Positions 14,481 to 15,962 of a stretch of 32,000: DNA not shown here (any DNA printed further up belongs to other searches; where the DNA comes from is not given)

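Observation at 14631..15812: Saccharopine-dehydrogenase-like enzyme as a candidate PLP-independent reductive aminase / N-alkylating enzyme for phosphonoacetaldehyde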

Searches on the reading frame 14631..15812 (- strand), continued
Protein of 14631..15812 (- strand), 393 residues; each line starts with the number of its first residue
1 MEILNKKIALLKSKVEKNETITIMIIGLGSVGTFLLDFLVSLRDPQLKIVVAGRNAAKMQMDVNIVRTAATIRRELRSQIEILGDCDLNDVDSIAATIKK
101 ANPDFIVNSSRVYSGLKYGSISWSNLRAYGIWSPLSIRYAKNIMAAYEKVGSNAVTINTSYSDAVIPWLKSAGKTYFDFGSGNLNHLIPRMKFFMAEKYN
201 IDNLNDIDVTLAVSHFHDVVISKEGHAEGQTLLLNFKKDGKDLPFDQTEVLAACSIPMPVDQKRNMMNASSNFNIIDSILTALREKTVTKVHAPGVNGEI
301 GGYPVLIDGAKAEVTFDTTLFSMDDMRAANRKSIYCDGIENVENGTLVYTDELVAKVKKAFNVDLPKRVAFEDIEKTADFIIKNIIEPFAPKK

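Call 32: search_solved_structures(query=A2, max_evalue=0.0001, show_alignments=5)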
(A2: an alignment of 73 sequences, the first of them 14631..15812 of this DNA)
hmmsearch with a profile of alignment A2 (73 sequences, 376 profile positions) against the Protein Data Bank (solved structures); distinct sequences matched with E-value up to 0.0001: 8.
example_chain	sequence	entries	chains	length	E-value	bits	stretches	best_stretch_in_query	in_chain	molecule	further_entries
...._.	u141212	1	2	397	1.3e-07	34.1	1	6-115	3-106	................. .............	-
4ina_A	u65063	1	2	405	3.2e-06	29.5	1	5-92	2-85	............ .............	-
4rl6_A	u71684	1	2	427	3.3e-06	29.5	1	5-92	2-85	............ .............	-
3wsv_A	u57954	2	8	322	5.8e-06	28.7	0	123-277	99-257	L-lactate dehydrogenase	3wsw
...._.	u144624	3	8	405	2.4e-05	26.6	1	1-94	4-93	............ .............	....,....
2z5l_A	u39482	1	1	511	2.7e-05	26.4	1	5-114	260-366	Tylactone synthase starter module and modules 1 & 2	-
6h9s_A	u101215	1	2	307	4e-05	25.9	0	123-297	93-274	L-lactate dehydrogenase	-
9dq7_P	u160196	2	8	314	7.7e-05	25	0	2-64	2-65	L-lactate dehydrogenase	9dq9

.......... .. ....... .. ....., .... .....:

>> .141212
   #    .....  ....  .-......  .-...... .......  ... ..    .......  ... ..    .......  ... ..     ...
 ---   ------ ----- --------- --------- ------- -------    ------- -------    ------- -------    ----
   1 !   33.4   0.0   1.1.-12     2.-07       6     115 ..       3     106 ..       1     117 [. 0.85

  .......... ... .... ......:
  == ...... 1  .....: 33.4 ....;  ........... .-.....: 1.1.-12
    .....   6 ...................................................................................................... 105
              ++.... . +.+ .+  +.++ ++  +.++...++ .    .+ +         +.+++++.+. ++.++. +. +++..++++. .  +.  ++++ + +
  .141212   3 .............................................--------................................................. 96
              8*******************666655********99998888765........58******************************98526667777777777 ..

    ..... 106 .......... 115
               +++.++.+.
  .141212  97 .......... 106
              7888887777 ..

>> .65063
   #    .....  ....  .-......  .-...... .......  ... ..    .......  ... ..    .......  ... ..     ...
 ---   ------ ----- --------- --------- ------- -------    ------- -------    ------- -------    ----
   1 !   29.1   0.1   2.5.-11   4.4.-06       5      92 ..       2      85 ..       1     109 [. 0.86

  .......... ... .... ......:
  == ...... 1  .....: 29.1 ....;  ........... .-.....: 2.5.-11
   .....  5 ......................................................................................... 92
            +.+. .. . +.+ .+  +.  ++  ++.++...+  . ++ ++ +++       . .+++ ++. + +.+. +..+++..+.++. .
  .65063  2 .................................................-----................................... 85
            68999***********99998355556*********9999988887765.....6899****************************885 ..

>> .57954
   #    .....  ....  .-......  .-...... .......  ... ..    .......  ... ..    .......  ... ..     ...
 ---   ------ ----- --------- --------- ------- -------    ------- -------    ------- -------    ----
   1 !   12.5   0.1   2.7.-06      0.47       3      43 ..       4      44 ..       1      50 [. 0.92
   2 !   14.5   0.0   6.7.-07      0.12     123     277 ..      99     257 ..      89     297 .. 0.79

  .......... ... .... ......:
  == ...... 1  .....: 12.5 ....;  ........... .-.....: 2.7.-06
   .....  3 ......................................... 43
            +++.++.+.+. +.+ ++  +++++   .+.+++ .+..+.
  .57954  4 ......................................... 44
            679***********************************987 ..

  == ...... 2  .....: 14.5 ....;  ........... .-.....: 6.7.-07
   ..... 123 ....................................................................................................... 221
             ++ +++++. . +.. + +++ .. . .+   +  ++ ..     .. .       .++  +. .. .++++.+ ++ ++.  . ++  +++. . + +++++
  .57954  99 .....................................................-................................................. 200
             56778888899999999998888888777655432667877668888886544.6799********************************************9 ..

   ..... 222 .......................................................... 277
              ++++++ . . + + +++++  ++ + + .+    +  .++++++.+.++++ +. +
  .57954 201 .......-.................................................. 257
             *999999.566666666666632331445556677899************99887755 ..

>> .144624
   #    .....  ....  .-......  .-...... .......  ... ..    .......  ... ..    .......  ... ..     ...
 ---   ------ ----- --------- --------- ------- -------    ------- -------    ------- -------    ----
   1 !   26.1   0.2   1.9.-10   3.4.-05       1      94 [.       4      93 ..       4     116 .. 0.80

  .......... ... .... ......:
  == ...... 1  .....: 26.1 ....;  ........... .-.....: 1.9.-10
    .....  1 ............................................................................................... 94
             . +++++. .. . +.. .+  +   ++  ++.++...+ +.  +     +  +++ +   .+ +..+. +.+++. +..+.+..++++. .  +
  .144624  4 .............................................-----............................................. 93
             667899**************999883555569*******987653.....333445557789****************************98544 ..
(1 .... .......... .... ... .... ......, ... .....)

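Call 38: list_cluster_members(proteins=[window:14631-15812:-, P0007, P0014, P0020, P0072, P0107, P0097, P0002])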
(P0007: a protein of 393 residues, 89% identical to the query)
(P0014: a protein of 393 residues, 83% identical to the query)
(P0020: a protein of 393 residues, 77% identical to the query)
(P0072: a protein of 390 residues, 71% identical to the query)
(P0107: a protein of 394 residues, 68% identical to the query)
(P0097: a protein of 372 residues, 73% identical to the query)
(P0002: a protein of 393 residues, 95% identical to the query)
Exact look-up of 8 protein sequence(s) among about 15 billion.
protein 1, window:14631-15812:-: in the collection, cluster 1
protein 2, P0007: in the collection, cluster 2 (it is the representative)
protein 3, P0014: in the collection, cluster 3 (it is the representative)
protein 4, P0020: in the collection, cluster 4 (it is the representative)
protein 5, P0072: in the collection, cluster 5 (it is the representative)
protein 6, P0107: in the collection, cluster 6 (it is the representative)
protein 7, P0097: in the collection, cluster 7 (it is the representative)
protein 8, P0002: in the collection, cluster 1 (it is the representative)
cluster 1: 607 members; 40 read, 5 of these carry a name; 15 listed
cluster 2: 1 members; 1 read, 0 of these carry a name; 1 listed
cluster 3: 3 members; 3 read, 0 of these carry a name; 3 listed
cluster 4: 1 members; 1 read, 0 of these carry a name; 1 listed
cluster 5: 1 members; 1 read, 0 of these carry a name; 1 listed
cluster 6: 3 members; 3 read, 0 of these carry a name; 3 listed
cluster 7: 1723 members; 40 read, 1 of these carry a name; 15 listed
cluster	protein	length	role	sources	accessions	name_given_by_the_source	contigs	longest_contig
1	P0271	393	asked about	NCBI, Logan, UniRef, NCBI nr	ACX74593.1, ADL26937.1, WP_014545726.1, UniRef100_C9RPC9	conserved hypothetical protein [Fibrobacter succinogenes subsp. succinogenes S85] | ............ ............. NADP binding domain-containing protein n=1 Tax=Fibrobacter ... | hypothetical protein [Fibrobacter succinogenes]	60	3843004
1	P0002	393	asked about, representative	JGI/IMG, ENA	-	-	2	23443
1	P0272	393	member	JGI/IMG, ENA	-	hypothetical protein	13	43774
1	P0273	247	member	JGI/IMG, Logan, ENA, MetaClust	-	\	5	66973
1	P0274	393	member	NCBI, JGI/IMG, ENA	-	hypothetical protein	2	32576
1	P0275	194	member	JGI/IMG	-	hypothetical protein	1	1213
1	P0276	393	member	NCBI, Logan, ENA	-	-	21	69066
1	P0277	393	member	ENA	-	-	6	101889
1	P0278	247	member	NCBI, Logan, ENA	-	-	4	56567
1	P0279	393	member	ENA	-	-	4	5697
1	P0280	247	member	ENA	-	-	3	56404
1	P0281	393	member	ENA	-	-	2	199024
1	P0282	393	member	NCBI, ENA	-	-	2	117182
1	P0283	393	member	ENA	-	-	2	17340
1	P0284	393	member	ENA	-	-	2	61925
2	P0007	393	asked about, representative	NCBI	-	-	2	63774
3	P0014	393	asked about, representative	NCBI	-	-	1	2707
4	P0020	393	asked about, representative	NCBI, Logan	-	-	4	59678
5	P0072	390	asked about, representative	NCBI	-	-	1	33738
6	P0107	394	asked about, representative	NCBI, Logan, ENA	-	-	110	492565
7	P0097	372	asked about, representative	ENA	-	-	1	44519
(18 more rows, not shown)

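Call 55: find_encoding_contigs(protein=P0140, flank=8000, max_places=4)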
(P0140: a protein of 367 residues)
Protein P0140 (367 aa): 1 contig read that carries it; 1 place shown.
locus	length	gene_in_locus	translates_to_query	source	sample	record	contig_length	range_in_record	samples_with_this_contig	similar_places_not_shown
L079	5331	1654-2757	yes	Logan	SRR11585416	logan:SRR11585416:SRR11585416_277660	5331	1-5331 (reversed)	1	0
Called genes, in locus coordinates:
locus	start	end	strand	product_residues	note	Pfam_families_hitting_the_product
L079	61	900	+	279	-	PF04991:LicD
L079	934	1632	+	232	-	PF00149:Metallophos, PF12850:Metallophos_2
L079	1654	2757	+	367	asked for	-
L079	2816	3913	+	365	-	PF00266:Aminotran_5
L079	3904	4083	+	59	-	-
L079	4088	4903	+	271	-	PF00483:NTP_transferase (weak), PF12804:NTP_transf_3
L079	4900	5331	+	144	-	?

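Call 56: find_encoding_contigs(protein=P0131, flank=10000, max_places=3)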
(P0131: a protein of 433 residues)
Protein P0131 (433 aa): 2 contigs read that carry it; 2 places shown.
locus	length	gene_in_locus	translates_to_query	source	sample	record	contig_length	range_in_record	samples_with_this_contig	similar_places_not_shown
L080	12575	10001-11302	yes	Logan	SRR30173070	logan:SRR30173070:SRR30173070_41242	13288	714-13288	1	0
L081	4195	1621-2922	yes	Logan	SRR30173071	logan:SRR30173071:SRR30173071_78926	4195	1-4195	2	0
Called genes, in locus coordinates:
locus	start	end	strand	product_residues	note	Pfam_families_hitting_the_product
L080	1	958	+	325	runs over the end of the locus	-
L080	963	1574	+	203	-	-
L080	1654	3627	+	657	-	PF04851:ResIII (weak), PF13307:Helicase_C_2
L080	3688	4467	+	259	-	-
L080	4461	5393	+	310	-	PF04055:Radical_SAM (weak)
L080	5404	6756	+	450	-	PF01467:CTP_transf_like, PF13714:PEP_mutase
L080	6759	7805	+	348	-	PF08902:DUF1848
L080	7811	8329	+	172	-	PF18143:HAD_SAK_2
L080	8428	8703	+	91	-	-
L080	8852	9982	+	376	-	PF02776:TPP_enzyme_N (weak), PF02775:TPP_enzyme_C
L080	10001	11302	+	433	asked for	PF03435:Sacchrp_dh_NADP (faint)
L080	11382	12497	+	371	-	-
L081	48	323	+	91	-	-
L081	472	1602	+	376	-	PF02776:TPP_enzyme_N (weak), PF02775:TPP_enzyme_C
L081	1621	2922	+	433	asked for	PF03435:Sacchrp_dh_NADP (faint)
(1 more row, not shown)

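Call 57: find_encoding_contigs(protein=P0135, flank=10000, max_places=3)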
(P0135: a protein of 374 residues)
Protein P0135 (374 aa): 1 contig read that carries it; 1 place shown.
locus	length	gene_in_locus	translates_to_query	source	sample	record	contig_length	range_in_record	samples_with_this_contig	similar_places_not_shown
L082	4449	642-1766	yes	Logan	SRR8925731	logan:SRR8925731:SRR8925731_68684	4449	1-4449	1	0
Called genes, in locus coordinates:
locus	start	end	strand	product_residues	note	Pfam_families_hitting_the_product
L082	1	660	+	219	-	?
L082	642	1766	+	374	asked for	-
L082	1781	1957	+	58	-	-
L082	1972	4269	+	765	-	PF13597:NRDD, PF14890:Intein_splicing, PF13597:NRDD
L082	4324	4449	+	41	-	?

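Call 58: find_encoding_contigs(protein=P0136, flank=10000, max_places=3)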
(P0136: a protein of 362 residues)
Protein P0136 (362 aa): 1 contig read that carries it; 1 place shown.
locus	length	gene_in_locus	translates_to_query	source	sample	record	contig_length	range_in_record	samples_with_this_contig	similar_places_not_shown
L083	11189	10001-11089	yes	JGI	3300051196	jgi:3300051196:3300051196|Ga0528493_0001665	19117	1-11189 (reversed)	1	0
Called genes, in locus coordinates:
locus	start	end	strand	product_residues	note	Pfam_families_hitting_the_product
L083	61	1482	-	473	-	PF02310:B12-binding, PF04055:Radical_SAM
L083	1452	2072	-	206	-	PF13489:Methyltransf_23, PF08241:Methyltransf_11, PF13649:Methyltransf_25 (weak), PF13847:Methyltransf_31 (weak)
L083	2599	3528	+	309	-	-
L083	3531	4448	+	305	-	-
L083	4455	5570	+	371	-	PF02776:TPP_enzyme_N, PF02775:TPP_enzyme_C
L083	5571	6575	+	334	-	PF00465:Fe-ADH, PF13685:Fe-ADH_2, PF25137:ADH_Fe_C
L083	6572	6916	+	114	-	PF00483:NTP_transferase, PF12804:NTP_transf_3 (weak)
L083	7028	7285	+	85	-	-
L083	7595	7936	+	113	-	PF02775:TPP_enzyme_C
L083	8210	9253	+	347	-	PF01073:3Beta_HSD, PF01370:Epimerase, PF02719:Polysacc_synt_2, PF04321:RmlD_sub_bind, PF05368:NmrA (weak), PF16363:GDP_Man_Dehyd, PF13460:NAD_binding_10 (weak), PF07993:NAD_binding_4, +1 more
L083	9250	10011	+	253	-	PF00483:NTP_transferase, PF12804:NTP_transf_3, PF20202:DUF6564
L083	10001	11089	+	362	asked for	-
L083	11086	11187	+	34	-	?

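Call 59: find_encoding_contigs(protein=P0129, flank=10000, max_places=3)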
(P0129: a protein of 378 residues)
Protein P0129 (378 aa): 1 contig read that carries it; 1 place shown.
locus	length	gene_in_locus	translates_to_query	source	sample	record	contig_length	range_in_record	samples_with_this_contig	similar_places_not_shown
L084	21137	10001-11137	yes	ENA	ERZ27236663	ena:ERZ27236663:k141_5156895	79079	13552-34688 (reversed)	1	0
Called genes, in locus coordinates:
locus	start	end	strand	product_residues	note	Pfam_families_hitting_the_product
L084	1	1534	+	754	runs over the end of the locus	PF05227:CHASE3, PF00989:PAS (faint), PF08447:PAS_3, PF07730:HisKA_3 (weak), PF02518:HATPase_c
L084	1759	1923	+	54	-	-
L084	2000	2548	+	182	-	-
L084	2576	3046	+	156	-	-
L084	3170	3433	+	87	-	-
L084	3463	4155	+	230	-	-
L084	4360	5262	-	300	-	PF02558:ApbA, PF08546:ApbA_C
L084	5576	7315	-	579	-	PF00664:ABC_membrane, PF13304:AAA_21 (faint), PF00005:ABC_tran, PF02463:SMC_N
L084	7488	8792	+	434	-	PF01467:CTP_transf_like, PF13714:PEP_mutase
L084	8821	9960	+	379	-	PF02776:TPP_enzyme_N, PF02775:TPP_enzyme_C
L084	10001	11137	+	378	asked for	-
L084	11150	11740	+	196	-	PF04542:Sigma70_r2, PF08281:Sigma70_r4_2, PF04545:Sigma70_r4, PF00196:GerE (weak)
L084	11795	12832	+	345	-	PF05175:MTS (weak), PF02390:Methyltransf_4 (weak), PF08241:Methyltransf_11, PF08242:Methyltransf_12, PF13649:Methyltransf_25, PF13847:Methyltransf_31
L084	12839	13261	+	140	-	PF07883:Cupin_2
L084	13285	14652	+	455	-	-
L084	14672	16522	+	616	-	PF07973:tRNA_SAD, PF00587:tRNA-synt_2b, PF03129:HGTP_anticodon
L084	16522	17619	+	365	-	PF00535:Glycos_transf_2 (faint), PF21969:MGS_GT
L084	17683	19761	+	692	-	PF02543:Carbam_trans_N, PF16861:Carbam_trans_C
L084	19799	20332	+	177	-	PF13578:Methyltransf_24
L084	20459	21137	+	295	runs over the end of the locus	PF13489:Methyltransf_23, PF08241:Methyltransf_11 (weak), PF08242:Methyltransf_12, PF13649:Methyltransf_25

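Call 60: find_encoding_contigs(protein=P0152, flank=10000, max_places=3)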
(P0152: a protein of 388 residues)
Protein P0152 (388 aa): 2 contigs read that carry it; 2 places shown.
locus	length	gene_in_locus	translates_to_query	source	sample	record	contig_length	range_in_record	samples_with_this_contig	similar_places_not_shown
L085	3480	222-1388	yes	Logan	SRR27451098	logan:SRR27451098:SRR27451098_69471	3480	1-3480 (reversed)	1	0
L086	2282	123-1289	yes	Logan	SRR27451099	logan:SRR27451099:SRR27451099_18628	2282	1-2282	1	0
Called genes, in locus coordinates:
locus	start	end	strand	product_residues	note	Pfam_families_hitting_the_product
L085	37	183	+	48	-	-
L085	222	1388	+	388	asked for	-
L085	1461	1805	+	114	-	-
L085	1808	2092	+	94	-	-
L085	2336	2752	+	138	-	-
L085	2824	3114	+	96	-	-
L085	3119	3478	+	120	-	?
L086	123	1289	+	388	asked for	-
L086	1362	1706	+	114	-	-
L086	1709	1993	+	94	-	-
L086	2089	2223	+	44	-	-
